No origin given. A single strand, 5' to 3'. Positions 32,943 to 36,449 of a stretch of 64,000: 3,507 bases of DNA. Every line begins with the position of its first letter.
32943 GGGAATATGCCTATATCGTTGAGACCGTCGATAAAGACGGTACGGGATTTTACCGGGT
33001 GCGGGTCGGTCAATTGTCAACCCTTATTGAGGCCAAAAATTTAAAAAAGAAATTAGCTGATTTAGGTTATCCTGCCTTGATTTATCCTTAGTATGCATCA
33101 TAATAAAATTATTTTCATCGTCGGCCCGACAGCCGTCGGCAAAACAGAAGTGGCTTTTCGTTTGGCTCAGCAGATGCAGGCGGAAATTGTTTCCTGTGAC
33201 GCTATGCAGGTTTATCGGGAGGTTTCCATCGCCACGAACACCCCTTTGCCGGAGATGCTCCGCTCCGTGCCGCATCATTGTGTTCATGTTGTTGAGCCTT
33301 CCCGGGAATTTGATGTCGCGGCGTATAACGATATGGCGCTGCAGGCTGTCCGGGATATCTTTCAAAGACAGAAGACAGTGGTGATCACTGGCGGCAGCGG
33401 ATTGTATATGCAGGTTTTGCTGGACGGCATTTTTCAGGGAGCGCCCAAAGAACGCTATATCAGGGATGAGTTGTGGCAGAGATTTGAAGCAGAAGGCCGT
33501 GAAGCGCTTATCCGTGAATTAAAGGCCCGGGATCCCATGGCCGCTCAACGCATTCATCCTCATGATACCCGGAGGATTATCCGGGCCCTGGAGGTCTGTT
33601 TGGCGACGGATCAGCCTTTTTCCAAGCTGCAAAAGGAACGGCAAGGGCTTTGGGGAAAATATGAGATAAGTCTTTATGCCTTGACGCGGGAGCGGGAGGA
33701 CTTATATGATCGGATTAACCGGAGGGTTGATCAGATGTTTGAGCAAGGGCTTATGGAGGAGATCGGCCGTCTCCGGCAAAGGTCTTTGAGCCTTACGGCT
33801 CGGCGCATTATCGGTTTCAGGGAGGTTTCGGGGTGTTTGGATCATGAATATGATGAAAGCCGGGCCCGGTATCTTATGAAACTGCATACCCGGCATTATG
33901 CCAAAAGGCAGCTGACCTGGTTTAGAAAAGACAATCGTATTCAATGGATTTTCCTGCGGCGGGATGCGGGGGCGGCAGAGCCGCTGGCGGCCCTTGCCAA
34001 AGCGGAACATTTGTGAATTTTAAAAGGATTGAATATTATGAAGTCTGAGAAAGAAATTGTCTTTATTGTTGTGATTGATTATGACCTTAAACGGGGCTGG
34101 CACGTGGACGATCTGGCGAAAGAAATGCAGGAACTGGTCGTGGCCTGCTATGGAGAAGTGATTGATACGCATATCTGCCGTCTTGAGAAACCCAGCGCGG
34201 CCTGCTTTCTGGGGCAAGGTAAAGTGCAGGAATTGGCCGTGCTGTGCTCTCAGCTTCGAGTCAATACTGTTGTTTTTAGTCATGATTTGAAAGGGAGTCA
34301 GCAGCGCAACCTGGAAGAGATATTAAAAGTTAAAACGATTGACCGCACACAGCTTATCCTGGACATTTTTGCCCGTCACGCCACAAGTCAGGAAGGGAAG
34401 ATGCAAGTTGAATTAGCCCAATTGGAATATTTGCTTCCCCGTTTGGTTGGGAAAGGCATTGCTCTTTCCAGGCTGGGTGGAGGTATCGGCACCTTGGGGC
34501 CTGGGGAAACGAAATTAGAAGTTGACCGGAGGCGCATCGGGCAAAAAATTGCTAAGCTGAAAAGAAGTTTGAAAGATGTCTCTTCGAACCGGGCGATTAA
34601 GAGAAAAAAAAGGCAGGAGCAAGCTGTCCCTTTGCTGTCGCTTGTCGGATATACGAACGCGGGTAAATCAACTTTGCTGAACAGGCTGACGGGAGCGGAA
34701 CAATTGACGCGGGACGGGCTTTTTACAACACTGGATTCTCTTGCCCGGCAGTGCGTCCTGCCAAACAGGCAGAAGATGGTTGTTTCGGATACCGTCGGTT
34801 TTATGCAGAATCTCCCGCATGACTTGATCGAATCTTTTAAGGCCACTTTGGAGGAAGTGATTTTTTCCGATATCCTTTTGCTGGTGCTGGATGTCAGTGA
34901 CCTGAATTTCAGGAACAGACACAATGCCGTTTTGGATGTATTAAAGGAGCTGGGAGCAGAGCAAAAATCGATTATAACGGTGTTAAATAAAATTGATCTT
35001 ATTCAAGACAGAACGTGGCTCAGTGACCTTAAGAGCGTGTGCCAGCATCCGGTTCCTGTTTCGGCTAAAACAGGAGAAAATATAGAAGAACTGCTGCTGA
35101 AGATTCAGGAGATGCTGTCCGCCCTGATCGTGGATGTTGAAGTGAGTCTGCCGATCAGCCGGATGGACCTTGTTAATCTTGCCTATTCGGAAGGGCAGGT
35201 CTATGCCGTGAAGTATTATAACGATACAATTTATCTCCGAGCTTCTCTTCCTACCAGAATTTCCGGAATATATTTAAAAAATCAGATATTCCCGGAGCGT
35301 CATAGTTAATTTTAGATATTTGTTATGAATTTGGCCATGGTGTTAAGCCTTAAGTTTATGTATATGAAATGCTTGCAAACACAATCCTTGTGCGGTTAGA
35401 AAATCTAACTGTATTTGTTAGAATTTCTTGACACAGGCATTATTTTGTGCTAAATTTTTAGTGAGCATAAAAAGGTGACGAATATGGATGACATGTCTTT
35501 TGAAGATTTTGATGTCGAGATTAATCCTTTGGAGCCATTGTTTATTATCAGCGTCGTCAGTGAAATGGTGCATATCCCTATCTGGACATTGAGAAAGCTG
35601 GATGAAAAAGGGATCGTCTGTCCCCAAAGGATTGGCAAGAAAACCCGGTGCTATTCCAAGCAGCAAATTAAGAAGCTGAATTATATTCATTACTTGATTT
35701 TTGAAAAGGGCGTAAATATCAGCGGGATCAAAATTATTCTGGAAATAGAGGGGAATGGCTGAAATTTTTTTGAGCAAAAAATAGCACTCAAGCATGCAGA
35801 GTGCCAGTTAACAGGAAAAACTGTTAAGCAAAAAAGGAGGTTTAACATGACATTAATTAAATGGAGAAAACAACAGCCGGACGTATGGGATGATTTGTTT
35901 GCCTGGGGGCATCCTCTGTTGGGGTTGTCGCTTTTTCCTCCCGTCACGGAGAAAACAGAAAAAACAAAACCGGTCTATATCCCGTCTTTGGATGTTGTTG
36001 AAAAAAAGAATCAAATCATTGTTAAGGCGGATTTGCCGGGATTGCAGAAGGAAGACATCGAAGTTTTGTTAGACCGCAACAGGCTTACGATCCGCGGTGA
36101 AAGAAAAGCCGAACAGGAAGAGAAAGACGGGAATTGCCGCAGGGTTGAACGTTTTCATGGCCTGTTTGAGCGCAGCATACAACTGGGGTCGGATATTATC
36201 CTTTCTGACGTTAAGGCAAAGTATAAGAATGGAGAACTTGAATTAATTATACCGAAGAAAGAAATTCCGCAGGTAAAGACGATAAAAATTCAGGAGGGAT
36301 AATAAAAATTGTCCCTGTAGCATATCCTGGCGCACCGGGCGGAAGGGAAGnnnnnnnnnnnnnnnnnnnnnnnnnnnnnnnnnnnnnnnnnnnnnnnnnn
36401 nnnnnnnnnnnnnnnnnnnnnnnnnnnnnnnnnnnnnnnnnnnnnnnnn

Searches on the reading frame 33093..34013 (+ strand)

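Call 54: search_protein_families(library=pfam, proteins=[window:33093-34013:+], max_evalue=0.001)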
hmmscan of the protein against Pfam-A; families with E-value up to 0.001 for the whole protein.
window:33093-34013:+ (307 aa): 4 families
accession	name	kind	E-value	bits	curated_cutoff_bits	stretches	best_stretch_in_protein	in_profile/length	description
PF01715.23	IPPT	-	8e-77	258.6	23.6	1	39-280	1-243/243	IPP transferase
PF01745.22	IPT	-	7.9e-11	42.2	20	1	5-146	2-138/233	Isopentenyl transferase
PF20720.3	nSTAND3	-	0.0004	20.5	27.2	0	2-32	15-45/155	Novel STAND NTPase 3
PF13671.12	AAA_33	-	0.00058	20.6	27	0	7-38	2-33/143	AAA domain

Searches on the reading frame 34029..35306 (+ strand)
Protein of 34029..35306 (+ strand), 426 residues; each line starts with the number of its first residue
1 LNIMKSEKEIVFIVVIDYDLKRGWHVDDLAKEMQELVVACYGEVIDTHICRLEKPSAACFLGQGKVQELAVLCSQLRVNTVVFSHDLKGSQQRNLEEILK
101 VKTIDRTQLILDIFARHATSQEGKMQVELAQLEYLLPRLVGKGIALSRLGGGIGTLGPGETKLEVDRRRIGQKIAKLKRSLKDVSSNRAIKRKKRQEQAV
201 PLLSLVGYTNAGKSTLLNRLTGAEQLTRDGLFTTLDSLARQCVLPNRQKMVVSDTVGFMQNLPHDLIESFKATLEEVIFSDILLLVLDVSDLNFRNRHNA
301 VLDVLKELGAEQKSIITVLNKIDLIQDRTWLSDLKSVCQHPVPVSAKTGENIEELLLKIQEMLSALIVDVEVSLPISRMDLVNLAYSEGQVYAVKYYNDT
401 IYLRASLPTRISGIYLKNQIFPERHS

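Call 54: search_protein_families(library=pfam, proteins=[window:34029-35306:+], max_evalue=0.001)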
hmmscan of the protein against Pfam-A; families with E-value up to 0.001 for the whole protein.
window:34029-35306:+ (426 aa): 10 families
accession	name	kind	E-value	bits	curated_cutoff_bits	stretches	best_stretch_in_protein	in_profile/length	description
PF16360.10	GTP-bdg_M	-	3.8e-31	107.9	29.5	1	117-195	1-79/79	GTP-binding GTPase Middle Region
PF13167.11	GTP-bdg_N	-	4.6e-27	94.9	25.4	1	30-115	4-89/89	GTP-binding GTPase N-terminal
PF01926.29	MMR_HSR1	-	1.6e-18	67.3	21.9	1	204-321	3-113/113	50S ribosome-binding GTPase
PF19275.4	HflX_C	-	1.4e-07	31.9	26.4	1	341-395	12-66/102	HflX C-terminal domain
PF03193.22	RsgA_GTPase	-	3e-07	30.9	30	0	283-366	26-111/174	RsgA GTPase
PF02421.24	FeoB_N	-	3.7e-07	30.2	27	1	204-358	4-155/156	Ferrous iron transport protein B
PF16897.10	MMR_HSR1_Xtn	-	7.7e-06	26.3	35.2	1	311-363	54-104/106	C-terminal region of MMR_HSR1 domain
PF00009.33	GTP_EFTU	-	7.3e-05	22.9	26.5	0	280-363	93-186/188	Elongation factor Tu GTP binding domain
PF00350.29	Dynamin_N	-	0.00021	21.8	27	0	205-234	3-32/168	Dynamin family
PF00071.28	Ras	-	0.00024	21.1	21.6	1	205-361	4-158/162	Ras family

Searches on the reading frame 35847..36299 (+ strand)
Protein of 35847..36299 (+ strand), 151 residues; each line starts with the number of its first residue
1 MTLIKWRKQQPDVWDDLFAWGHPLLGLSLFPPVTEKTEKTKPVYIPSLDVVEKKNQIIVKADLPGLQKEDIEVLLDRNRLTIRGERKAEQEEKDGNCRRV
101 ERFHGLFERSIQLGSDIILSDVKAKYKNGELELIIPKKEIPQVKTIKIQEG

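Call 91: search_protein_families(library=pfam, proteins=[window:35847-36299:+], max_evalue=0.00001)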
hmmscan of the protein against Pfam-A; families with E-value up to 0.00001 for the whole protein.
window:35847-36299:+ (151 aa): 1 family
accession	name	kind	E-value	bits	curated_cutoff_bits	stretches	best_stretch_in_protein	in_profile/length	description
PF00011.27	HSP20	-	2.8e-20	72.8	20.8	1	49-149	1-102/102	Hsp20/alpha crystallin family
